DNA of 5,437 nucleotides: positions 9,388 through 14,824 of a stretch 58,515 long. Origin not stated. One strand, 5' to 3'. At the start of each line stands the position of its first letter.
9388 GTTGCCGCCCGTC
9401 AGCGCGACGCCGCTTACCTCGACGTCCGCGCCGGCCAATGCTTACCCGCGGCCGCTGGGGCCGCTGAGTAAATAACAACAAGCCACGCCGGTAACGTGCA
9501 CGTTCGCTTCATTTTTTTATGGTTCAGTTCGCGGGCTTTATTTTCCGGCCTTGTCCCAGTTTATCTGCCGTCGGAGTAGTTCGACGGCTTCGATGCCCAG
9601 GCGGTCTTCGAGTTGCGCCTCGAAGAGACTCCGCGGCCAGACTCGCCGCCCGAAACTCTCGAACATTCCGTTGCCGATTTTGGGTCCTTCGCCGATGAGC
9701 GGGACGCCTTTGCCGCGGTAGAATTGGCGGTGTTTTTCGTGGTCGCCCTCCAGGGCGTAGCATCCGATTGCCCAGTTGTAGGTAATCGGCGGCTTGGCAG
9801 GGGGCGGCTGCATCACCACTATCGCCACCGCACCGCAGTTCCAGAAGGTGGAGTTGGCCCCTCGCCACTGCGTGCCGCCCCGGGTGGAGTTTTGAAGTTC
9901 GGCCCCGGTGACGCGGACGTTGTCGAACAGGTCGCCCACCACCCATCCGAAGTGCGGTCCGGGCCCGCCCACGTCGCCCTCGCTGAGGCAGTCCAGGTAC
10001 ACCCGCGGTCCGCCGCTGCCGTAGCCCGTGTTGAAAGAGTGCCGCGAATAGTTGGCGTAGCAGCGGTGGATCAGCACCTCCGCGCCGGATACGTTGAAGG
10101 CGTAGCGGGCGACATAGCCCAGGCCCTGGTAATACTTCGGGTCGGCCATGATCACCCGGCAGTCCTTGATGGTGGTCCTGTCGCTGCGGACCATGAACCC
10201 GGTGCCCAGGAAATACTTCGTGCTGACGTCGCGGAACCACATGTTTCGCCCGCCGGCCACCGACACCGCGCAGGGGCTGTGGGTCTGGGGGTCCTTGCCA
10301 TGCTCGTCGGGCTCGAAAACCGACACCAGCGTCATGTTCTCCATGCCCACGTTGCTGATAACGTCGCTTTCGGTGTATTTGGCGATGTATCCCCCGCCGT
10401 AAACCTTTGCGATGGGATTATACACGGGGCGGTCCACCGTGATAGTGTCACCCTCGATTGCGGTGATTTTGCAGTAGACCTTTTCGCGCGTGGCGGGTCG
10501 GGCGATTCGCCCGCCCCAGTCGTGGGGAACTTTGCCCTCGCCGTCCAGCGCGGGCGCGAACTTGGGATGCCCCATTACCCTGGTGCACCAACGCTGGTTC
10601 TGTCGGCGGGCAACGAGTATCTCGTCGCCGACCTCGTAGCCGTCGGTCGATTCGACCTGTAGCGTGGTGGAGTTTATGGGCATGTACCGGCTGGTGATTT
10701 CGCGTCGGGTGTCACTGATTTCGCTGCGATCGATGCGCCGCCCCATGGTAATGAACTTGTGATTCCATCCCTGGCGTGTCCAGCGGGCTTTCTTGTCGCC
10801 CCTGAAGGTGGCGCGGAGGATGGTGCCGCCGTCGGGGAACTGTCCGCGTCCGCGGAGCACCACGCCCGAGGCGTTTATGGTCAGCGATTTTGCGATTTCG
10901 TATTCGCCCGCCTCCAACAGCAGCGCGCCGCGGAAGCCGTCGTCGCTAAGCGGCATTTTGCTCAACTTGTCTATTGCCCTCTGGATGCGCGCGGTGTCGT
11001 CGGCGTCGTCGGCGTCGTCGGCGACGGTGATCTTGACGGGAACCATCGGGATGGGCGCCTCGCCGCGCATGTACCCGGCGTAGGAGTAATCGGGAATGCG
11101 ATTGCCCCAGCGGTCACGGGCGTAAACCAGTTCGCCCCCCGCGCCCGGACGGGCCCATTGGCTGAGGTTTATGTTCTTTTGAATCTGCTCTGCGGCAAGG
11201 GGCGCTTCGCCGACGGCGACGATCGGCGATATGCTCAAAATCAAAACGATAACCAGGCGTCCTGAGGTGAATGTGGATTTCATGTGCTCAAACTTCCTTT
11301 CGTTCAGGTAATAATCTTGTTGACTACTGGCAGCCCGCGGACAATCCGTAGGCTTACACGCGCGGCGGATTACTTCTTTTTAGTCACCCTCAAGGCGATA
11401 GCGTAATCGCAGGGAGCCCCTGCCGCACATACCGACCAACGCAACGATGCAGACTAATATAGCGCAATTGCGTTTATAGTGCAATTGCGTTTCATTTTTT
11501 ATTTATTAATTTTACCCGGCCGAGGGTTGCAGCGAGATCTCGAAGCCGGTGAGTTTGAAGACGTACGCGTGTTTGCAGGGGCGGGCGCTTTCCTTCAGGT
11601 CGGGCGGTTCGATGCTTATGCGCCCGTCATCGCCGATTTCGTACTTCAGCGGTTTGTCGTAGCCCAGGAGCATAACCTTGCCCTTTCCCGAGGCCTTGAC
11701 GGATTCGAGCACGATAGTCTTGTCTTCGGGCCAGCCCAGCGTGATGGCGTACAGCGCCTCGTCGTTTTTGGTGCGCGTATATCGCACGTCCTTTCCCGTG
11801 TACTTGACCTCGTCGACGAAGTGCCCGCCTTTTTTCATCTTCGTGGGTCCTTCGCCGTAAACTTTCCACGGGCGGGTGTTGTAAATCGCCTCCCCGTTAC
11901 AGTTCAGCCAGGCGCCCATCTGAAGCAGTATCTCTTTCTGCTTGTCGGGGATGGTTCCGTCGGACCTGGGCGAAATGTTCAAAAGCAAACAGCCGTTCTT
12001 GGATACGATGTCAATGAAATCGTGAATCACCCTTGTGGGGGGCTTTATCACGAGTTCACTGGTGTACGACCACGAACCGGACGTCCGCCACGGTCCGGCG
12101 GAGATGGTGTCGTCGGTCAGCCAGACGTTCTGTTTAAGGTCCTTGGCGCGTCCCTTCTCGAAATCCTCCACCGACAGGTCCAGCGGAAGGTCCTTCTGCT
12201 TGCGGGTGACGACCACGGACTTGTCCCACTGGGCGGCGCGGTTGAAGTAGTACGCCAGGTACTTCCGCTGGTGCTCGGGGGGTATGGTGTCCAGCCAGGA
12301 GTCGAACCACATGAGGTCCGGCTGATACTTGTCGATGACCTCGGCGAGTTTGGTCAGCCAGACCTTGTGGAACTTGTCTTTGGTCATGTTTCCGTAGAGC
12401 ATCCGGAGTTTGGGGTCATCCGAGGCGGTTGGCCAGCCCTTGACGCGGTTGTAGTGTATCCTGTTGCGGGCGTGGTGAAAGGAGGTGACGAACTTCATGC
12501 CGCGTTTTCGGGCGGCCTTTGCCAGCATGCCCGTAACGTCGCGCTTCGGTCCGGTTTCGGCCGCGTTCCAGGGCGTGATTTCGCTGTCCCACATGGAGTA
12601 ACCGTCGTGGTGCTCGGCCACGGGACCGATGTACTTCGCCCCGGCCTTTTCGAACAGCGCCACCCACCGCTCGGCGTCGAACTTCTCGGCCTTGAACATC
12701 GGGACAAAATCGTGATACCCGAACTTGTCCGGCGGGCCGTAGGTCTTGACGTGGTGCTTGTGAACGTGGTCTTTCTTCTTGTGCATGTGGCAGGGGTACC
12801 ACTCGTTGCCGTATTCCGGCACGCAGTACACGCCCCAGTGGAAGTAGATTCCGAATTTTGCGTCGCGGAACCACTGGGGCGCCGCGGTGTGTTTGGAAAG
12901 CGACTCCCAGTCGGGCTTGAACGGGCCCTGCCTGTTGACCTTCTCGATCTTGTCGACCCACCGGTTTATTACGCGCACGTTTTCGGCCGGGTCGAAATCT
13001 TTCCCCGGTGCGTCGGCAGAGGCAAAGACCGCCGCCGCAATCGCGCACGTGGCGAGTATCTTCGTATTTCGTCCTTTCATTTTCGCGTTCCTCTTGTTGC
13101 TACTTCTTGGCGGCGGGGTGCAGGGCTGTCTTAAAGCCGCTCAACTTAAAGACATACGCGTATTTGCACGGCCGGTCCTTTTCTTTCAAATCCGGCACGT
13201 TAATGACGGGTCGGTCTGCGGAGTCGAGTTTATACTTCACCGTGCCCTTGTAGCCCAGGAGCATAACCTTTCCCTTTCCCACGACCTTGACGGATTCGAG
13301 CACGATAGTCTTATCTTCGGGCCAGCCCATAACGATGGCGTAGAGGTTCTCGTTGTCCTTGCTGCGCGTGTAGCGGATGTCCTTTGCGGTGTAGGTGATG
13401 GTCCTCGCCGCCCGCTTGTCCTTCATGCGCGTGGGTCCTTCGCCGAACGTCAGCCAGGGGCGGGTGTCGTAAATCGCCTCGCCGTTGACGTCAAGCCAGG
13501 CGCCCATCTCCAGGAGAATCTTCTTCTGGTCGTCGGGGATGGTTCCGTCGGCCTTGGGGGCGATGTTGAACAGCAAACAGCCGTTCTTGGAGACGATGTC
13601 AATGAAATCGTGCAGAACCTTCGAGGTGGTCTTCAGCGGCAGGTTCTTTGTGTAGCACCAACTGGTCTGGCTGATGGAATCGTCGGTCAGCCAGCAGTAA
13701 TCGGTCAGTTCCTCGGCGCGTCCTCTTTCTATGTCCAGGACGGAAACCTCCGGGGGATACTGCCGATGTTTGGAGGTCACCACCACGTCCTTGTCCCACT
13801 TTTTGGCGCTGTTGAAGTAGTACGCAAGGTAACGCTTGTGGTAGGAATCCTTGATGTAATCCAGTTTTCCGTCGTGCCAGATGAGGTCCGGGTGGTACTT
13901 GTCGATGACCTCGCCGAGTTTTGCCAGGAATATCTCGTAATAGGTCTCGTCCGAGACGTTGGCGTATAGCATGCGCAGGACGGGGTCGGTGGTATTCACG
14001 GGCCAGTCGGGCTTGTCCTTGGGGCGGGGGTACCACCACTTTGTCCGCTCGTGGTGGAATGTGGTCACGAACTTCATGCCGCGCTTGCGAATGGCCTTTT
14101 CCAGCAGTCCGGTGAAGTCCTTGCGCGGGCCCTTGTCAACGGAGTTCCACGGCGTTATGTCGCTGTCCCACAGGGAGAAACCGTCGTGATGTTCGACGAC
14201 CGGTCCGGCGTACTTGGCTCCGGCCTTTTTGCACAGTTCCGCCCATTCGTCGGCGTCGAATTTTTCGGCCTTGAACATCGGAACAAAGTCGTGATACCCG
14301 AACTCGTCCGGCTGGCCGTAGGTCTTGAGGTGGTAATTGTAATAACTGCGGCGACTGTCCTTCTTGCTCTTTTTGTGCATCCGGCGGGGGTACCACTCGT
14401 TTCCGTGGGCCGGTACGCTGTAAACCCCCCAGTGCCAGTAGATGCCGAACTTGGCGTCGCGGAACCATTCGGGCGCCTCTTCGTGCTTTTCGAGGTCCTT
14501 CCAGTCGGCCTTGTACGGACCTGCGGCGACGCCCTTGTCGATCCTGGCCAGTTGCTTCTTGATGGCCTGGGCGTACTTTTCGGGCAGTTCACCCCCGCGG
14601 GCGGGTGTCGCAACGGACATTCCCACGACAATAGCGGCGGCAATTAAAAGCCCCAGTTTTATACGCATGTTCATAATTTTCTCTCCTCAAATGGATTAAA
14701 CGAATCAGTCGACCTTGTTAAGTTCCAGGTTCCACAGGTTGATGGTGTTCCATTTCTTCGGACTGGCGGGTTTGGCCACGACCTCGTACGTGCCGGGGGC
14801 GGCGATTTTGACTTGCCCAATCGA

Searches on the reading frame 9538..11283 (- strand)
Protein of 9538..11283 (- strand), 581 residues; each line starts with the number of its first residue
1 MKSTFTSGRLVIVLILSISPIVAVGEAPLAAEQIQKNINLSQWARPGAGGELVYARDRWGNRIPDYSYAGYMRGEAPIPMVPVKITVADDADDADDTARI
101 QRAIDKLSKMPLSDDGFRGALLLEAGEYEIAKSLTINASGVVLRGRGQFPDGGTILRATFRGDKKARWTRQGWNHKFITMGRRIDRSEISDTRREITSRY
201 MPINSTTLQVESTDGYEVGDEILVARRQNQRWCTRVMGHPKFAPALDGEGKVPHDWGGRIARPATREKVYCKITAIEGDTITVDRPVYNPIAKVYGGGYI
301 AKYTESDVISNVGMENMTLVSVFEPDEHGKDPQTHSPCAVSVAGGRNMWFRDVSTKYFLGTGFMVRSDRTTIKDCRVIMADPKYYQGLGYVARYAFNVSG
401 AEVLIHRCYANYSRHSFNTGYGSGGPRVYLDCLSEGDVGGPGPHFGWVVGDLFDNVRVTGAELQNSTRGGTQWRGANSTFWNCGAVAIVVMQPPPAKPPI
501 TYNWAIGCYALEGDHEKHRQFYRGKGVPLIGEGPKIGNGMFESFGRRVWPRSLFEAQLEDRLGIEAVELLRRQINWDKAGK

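Call 49: search_protein_families(library=pfam, proteins=[window:9538-11283:-], max_evalue=0.001)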
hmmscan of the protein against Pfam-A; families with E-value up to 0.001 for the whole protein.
window:9538-11283:- (581 aa): 0 families

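Call 83: search_protein_families(library=pfam, proteins=[window:9538-11283:-], max_evalue=5)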
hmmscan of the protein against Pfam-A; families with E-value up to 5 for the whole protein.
window:9538-11283:- (581 aa): 2 families
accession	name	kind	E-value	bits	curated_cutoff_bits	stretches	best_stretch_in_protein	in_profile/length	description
PF16315.10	DUF4955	-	0.025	15.2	25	1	542-563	119-140/149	Domain of unknown function (DUF4955)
PF22077.1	C2c1_Nuc-II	-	0.13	12.7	27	1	268-318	5-56/128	CRISPR-associated endonuclease C2c1 Nuc-II domain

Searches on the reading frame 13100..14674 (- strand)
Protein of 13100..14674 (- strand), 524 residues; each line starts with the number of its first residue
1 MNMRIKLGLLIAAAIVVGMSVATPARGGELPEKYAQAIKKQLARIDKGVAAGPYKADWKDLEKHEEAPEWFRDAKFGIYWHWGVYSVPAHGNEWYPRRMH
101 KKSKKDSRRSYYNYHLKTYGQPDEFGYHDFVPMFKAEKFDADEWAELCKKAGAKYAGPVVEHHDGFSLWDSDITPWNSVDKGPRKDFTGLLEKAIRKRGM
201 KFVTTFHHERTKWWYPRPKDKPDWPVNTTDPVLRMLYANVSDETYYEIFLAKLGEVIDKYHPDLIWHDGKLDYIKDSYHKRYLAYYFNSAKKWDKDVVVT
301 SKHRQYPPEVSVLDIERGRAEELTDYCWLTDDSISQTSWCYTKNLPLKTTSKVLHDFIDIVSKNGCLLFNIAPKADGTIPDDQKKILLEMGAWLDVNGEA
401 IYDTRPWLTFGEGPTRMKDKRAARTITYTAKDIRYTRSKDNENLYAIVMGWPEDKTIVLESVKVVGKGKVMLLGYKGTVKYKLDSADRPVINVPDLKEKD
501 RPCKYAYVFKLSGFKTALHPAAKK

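Call 49: search_protein_families(library=pfam, proteins=[window:13100-14674:-], max_evalue=0.001)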
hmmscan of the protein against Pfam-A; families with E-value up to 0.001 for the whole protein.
window:13100-14674:- (524 aa): 2 families
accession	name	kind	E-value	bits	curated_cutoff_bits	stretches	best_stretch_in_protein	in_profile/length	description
PF01120.23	Alpha_L_fucos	-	1.2e-100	337.8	25.2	1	47-399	7-345/345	Alpha-L-fucosidase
PF16757.11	Fucosidase_C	-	3.5e-15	56.8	25.6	1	430-511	6-87/88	Alpha-L-fucosidase C-terminal domain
